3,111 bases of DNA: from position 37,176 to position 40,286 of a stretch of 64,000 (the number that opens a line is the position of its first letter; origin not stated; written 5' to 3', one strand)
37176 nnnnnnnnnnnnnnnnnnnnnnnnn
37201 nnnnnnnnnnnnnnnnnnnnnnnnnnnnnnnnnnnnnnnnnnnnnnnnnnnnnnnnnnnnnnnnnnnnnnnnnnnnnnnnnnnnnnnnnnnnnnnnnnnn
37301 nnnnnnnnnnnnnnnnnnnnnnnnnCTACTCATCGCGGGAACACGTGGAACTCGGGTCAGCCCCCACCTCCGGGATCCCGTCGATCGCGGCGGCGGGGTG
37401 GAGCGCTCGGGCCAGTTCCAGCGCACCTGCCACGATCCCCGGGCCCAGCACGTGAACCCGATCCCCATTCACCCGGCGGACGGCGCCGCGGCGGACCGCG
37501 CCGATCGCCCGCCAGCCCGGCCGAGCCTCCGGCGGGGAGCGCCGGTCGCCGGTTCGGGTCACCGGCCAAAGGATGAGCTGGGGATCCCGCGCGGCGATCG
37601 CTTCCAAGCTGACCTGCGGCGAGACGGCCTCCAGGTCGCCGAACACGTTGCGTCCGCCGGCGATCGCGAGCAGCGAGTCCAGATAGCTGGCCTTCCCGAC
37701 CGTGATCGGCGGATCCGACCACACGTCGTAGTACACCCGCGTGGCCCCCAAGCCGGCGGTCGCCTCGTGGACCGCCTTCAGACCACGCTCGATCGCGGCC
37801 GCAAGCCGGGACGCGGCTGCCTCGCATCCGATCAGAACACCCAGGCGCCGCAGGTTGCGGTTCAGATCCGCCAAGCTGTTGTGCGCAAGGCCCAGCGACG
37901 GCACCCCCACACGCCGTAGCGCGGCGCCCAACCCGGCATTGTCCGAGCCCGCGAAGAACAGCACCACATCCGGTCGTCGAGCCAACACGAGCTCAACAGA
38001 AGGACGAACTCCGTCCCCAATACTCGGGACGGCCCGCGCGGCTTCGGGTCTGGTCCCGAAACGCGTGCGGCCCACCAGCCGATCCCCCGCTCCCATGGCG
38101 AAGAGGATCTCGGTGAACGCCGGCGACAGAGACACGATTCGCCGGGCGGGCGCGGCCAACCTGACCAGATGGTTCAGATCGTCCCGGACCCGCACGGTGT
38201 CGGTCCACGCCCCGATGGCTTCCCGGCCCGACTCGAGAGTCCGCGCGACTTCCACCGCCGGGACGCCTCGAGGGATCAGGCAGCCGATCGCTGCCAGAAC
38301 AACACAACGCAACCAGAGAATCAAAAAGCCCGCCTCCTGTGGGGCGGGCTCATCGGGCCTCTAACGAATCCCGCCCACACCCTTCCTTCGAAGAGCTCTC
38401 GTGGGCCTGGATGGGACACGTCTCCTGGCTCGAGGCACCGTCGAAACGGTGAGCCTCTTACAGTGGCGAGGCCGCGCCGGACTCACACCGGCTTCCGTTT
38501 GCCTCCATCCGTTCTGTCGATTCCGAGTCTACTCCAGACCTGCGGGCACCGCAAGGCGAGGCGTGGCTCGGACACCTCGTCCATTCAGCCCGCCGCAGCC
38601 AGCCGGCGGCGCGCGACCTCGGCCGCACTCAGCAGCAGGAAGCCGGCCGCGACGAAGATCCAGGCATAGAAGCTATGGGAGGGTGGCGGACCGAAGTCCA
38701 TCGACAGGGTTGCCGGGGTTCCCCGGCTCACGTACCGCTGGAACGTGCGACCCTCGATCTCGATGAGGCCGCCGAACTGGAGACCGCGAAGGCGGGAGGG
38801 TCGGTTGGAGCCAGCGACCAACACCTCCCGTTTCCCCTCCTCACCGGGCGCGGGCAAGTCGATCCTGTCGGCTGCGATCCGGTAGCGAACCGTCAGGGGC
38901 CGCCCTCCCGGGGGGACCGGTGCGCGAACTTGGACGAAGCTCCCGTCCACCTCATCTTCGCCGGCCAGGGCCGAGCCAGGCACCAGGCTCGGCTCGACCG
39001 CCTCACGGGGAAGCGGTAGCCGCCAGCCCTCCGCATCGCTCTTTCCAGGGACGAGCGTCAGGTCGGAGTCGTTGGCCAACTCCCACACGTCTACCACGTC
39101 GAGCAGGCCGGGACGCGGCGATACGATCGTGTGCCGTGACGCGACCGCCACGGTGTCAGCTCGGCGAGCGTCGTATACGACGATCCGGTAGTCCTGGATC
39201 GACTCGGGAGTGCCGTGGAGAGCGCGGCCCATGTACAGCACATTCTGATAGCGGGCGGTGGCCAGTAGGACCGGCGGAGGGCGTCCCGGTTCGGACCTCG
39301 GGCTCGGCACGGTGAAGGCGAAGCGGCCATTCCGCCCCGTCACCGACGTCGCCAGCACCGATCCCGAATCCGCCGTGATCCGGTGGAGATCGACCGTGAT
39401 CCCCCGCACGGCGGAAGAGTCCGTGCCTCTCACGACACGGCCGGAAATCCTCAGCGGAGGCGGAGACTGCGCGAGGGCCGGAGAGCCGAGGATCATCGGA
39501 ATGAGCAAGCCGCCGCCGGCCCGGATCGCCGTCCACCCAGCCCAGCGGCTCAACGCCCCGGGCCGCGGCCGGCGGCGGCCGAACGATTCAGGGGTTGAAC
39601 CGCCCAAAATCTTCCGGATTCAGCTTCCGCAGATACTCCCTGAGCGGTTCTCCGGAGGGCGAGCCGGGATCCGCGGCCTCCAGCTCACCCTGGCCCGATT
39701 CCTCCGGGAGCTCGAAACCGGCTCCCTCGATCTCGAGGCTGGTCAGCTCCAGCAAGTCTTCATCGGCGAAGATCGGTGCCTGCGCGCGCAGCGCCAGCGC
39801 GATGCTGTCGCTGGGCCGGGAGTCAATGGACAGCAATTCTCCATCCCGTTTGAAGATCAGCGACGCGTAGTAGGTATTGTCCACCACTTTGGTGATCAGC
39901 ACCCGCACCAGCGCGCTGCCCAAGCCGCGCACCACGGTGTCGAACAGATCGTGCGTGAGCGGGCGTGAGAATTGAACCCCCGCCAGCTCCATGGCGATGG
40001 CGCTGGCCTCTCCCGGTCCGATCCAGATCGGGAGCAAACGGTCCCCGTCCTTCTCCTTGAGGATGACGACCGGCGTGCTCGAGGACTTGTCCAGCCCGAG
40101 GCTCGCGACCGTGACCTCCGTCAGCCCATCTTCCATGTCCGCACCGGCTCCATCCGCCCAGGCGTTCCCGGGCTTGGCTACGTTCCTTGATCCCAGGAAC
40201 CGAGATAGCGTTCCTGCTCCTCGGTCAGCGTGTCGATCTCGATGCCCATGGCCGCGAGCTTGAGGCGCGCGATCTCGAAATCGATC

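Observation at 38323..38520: Cobalamin riboswitch with a terminator whose U-tract overlaps the start codon of the first transporter gene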

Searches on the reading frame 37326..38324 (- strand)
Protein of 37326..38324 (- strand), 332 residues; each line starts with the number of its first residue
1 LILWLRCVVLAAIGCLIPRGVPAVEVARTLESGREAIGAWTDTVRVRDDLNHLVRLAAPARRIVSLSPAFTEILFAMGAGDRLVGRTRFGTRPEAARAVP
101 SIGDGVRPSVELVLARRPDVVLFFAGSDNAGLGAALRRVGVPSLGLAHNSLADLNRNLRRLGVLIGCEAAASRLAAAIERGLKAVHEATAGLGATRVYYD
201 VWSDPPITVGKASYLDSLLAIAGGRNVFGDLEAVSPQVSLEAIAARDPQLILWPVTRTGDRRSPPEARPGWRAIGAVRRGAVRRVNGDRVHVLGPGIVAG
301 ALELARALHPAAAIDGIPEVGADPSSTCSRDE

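Call 5: search_protein_families(library=pfam, proteins=[window:37326-38324:-])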
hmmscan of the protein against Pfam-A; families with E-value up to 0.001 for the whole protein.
window:37326-38324:- (332 aa): 1 family
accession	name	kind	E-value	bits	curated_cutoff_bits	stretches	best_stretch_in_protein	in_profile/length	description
PF01497.23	Peripla_BP_2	-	1.5e-25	90.4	27.5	1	63-283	1-229/235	Periplasmic binding protein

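Call 7: find_homologous_proteins(query=window:37326-38324:-)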
Query window:37326-38324:- (332 aa): 1069 proteins with E <= 0.001 among 8000 candidates; the best 120 are listed.
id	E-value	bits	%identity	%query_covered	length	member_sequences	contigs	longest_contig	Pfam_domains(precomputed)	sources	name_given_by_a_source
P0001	1.4e-208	710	100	100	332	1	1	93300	PF01497.24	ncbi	ncbi:MAG: ABC transporter substrate-binding protein [Gemmatimonadota bacterium]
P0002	1.6e-97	345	62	82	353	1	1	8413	PF01497.24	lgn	-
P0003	2.4e-96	341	62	82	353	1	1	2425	PF01497.24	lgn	-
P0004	1.2e-93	332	59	88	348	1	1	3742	PF01497.24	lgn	-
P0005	5.5e-93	330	59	82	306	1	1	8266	PF01497.24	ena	-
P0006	1.4e-91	326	61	82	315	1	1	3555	PF01497.24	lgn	-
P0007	2.8e-91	324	58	83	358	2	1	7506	PF01497.24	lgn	-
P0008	2.9e-91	324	58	85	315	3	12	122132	PF01497.24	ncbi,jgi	jgi:ABC-type Fe3+-hydroxamate transport system substrate-binding protein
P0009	6.9e-91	323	55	93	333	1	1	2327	PF01497.24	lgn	-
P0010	8.8e-91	323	56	88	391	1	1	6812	PF01497.24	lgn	-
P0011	4.3e-90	321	61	83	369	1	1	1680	PF01497.24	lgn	-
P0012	1.3e-89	319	60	84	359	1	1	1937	PF01497.24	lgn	-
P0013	2.9e-89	318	61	82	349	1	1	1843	PF01497.24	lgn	-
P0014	3.1e-89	318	59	82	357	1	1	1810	PF01497.24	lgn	-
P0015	1.8e-88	315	60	82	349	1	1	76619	PF01497.24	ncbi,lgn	-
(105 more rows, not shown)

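Call 10: find_related_loci(query=A1, collection=genome_contigs, flank=6000)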
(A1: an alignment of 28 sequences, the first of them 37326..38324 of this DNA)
Query A1 (332 aa) in genome_contigs; peptide patterns used: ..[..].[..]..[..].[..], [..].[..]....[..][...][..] (x = any residue, [..] = any of these).
188 stretches matched a pattern; 153 encode a relative of the query (tblastn E <= 1e-3); the best 80 are kept; 80 distinct loci.
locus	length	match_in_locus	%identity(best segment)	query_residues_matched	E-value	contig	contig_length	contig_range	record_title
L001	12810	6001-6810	59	42-312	2e-93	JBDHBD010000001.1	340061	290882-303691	MAG: Gemmatimonadota bacterium isolate M3-44_Bin_431 M3-44_Bin_431_scaffold_46, whole genome shotgun sequence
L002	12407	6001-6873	58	40-322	9e-91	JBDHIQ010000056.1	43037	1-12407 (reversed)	MAG: Gemmatimonadota bacterium isolate BHB10-2_Bin_317 BHB10-2_Bin_317_scaffold_26457, whole genome shotgun sequence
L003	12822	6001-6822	60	42-314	3e-90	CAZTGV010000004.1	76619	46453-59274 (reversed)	MAG TPA_asm: uncultured Gemmatimonadota bacterium isolate SRP284430_co1_176 genome assembly, contig: NODE_62_length_7661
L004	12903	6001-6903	55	8-310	4e-90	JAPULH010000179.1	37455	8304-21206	MAG: Gemmatimonadetes bacterium isolate KW1-S21_123 KW1-S21_123_cg179, whole genome shotgun sequence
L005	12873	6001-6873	55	37-328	6e-90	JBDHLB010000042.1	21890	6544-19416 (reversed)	MAG: Gemmatimonadota bacterium isolate BHB10-38_Bin_413 BHB10-38_Bin_413_scaffold_9018, whole genome shotgun sequence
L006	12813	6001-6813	58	57-326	5e-89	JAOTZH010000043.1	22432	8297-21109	MAG: Gemmatimonadota bacterium isolate 21_Jan_SF_Bin74 21_Jan_SF_Bin74_scaffold_1319_c1, whole genome shotgun sequence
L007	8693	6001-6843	56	38-323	2e-86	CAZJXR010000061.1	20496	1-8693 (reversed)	MAG TPA_asm: uncultured Gemmatimonadota bacterium isolate SRP321284_co1_33 genome assembly, contig: NODE_3072_length_204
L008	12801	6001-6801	57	42-309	7e-86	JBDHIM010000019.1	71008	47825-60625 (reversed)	MAG: Gemmatimonadota bacterium isolate BHB10-2_Bin_296 BHB10-2_Bin_296_scaffold_9458, whole genome shotgun sequence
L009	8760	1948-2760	58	42-313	2e-85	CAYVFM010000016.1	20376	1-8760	MAG TPA_asm: uncultured Gemmatimonadota bacterium isolate binchicken_co207_48 genome assembly, contig: NODE_2328_length_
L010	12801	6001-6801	57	42-309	1e-84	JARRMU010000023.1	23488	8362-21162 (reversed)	MAG: Gemmatimonadales bacterium isolate Spart_106_MAG scaffold_50, whole genome shotgun sequence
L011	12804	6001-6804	54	61-328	4e-84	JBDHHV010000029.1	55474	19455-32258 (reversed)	MAG: Gemmatimonadota bacterium isolate M8-62_Bin_309 M8-62_Bin_309_scaffold_4012, whole genome shotgun sequence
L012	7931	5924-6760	56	42-317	3e-84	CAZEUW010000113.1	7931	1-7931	MAG TPA_asm: uncultured Gemmatimonadota bacterium isolate SRP195330_co1_27 genome assembly, contig: NODE_9750_length_793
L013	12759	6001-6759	56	60-313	2e-83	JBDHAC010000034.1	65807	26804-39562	MAG: Gemmatimonadota bacterium isolate M3-44_Bin_136 M3-44_Bin_136_scaffold_3239, whole genome shotgun sequence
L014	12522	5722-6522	56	42-309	2e-83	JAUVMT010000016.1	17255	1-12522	MAG: Gemmatimonadales bacterium isolate CSMAG_591 CSMAG_591_k141_532366_length_17255_cov_14.7857, whole genome shotgun s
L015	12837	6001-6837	55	42-321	5e-83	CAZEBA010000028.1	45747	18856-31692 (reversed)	MAG TPA_asm: uncultured Gemmatimonadota bacterium isolate SRP321284_co1_122 genome assembly, contig: NODE_914_length_457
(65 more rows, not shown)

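Call 40: search_protein_families(library=ncbifam, proteins=[window:37326-38324:-], max_evalue=0.01)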
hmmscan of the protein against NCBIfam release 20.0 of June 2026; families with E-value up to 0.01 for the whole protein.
window:37326-38324:- (332 aa): 8 families
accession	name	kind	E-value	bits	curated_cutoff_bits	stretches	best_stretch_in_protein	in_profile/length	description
TIGR04281.1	peripla_PGF_1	equivalog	3e-27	95.7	325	1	46-313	7-269/330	PGF-CTERM-anchored ABC transporter substrate-binding protein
NF002894.0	PRK03379.1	equivalog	2.8e-23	82.4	234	1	56-308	19-262/266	vitamin B12 ABC transporter substrate-binding protein BtuF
NF038402.1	TroA_like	subfamily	7e-15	55.2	30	1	62-254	1-186/219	helical backbone metal receptor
TIGR03868.1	F420-O_ABCperi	hypoth_equivalog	6.5e-14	51.8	392.4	1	54-252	11-226/287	putative F420-0 ABC transporter substrate-binding protein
TIGR03659.1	IsdE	equivalog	2.1e-11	43.5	298.65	1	60-252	38-229/292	heme ABC transporter substrate-binding protein IsdE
NF008501.1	PRK11411.1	subfamily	0.00034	19.7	320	1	44-299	24-282/303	Fe(3+) dicitrate ABC transporter substrate-binding protein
NF007864.0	PRK10576.1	equivalog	0.00047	19.6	252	1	54-295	29-278/297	Fe(3+)-hydroxamate ABC transporter substrate-binding protein FhuD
NF008200.0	PRK10957.1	equivalog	0.0041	16.1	205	0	31-79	30-75/330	Fe2+-enterobactin ABC transporter substrate-binding protein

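Call 75: find_encoding_contigs(protein=P0002, flank=1200, max_places=2)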
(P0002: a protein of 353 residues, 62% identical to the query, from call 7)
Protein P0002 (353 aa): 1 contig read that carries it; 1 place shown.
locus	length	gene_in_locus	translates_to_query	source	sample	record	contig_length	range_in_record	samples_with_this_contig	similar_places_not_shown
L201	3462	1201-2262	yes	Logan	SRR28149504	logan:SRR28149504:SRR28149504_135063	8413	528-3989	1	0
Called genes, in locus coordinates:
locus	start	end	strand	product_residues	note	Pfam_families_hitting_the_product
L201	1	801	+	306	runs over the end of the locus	-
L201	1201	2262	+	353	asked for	PF01497:Peripla_BP_2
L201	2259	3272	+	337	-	PF01032:FecCD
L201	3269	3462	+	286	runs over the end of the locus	PF13555:AAA_29 (weak), PF00005:ABC_tran, PF13304:AAA_21 (faint)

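Call 76: find_encoding_contigs(protein=P0005, flank=1200, max_places=2)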
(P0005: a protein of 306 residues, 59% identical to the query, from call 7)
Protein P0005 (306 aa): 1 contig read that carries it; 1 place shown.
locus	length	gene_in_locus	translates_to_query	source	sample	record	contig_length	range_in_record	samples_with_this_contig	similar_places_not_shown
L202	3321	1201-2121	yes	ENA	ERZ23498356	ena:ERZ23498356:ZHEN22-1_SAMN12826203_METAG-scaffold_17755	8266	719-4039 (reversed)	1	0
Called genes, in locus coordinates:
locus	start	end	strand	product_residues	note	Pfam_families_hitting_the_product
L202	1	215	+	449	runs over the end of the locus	PF05221:AdoHcyase, PF02826:2-Hacid_dh_C, PF00670:AdoHcyase_NAD, PF07991:KARI_N (weak)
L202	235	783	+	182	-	PF02577:BFN_dom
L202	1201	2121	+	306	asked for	PF01497:Peripla_BP_2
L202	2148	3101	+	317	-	PF01032:FecCD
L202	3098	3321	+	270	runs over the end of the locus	PF00005:ABC_tran, PF13304:AAA_21 (faint)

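Call 77: find_encoding_contigs(protein=P0004, flank=1200, max_places=2)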
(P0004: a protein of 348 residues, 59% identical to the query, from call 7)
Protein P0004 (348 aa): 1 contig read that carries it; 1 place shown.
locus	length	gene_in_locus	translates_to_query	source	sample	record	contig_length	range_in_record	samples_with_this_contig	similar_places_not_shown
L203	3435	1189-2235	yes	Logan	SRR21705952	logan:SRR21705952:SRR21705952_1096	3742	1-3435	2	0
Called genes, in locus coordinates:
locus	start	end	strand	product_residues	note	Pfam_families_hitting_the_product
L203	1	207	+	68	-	?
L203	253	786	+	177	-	PF02577:BFN_dom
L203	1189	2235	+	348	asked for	PF01497:Peripla_BP_2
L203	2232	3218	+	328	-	PF01032:FecCD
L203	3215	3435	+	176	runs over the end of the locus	?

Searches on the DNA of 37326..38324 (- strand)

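Call 47: search_rna_families(sources=[L002, L033, L037, L057, L060, L027, L011, L008, L055, L078, L019], threshold=gathering)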
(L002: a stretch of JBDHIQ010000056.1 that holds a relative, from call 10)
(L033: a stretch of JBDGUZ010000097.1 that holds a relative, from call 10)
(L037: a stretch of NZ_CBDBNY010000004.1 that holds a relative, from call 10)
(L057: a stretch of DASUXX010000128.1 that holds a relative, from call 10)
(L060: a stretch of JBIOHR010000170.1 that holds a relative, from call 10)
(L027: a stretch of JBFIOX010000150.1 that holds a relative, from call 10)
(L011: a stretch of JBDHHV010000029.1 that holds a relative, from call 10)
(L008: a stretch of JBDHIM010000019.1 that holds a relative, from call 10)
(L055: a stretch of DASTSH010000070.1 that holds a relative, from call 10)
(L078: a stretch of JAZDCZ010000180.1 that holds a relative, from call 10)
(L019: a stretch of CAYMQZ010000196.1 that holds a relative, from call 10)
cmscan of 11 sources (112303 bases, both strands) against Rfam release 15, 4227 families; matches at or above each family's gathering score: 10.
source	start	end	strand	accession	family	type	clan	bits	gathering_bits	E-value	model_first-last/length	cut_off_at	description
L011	5580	5764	+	RF00174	Cobalamin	Cis-reg; riboswitch;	CL00101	79.3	31.5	1.2e-17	1-189/189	no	Cobalamin riboswitch aptamer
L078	5677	5831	+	RF00174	Cobalamin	Cis-reg; riboswitch;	CL00101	76.4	31.5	8.1e-17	1-189/189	no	Cobalamin riboswitch aptamer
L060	3144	3330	+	RF00174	Cobalamin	Cis-reg; riboswitch;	CL00101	73.1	31.5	7.4e-16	1-189/189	no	Cobalamin riboswitch aptamer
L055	5686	5799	+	RF00174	Cobalamin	Cis-reg; riboswitch;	CL00101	73.1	31.5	7.4e-16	47-167/189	no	Cobalamin riboswitch aptamer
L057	1376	1493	+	RF00174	Cobalamin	Cis-reg; riboswitch;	CL00101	72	31.5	1.5e-15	47-167/189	no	Cobalamin riboswitch aptamer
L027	5368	5560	+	RF00174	Cobalamin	Cis-reg; riboswitch;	CL00101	71.2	31.5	2.5e-15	1-189/189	no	Cobalamin riboswitch aptamer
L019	58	260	+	RF00174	Cobalamin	Cis-reg; riboswitch;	CL00101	67.4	31.5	3.1e-14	1-189/189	no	Cobalamin riboswitch aptamer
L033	5688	5816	+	RF00174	Cobalamin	Cis-reg; riboswitch;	CL00101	57.8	31.5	1.7e-11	1-189/189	no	Cobalamin riboswitch aptamer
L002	5651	5778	+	RF00174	Cobalamin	Cis-reg; riboswitch;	CL00101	55.6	31.5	7.2e-11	1-189/189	no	Cobalamin riboswitch aptamer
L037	5654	5739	+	RF00174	Cobalamin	Cis-reg; riboswitch;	CL00101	51.7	31.5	9.8e-10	45-169/189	no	Cobalamin riboswitch aptamer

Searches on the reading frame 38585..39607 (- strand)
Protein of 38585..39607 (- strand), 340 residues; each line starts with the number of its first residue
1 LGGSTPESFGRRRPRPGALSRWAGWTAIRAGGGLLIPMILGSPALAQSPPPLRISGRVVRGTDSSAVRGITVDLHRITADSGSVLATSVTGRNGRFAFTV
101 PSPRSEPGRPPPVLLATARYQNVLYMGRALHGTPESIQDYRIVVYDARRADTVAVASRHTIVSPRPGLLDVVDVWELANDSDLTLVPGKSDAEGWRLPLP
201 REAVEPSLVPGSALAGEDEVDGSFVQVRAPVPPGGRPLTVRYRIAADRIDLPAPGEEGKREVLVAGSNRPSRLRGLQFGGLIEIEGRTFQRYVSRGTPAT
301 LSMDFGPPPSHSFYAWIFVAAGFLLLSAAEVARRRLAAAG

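Call 5: search_protein_families(library=pfam, proteins=[window:38585-39607:-])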
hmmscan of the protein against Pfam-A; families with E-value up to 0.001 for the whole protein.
window:38585-39607:- (340 aa): 0 families

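Call 40: search_protein_families(library=ncbifam, proteins=[window:38585-39607:-], max_evalue=0.01)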
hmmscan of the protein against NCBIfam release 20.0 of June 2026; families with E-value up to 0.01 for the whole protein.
window:38585-39607:- (340 aa): 0 families

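Call 43: search_protein_families(library=pfam, proteins=[window:38585-39607:-], max_evalue=10)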
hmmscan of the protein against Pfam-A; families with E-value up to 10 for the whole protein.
window:38585-39607:- (340 aa): 3 families
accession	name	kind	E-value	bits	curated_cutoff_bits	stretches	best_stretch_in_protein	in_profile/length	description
PF13620.12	CarboxypepD_reg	-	0.0082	16.9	32.3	1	54-101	2-46/82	Carboxypeptidase regulatory-like domain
PF17210.9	SdrD_B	-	0.046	14.4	29.7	1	62-99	19-53/112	SdrD B-like domain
PF11974.14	bMG3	-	0.14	12.6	34.9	1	65-119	26-77/103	Bacterial alpha-2-macroglobulin MG3 domain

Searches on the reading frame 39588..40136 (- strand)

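Call 5: search_protein_families(library=pfam, proteins=[window:39588-40136:-])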
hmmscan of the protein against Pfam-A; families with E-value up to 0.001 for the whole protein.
window:39588-40136:- (182 aa): 1 family
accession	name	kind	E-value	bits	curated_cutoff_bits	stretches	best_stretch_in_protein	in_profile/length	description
PF02577.19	BFN_dom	-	7.1e-39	132.6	27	1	24-136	1-111/112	Bifunctional nuclease domain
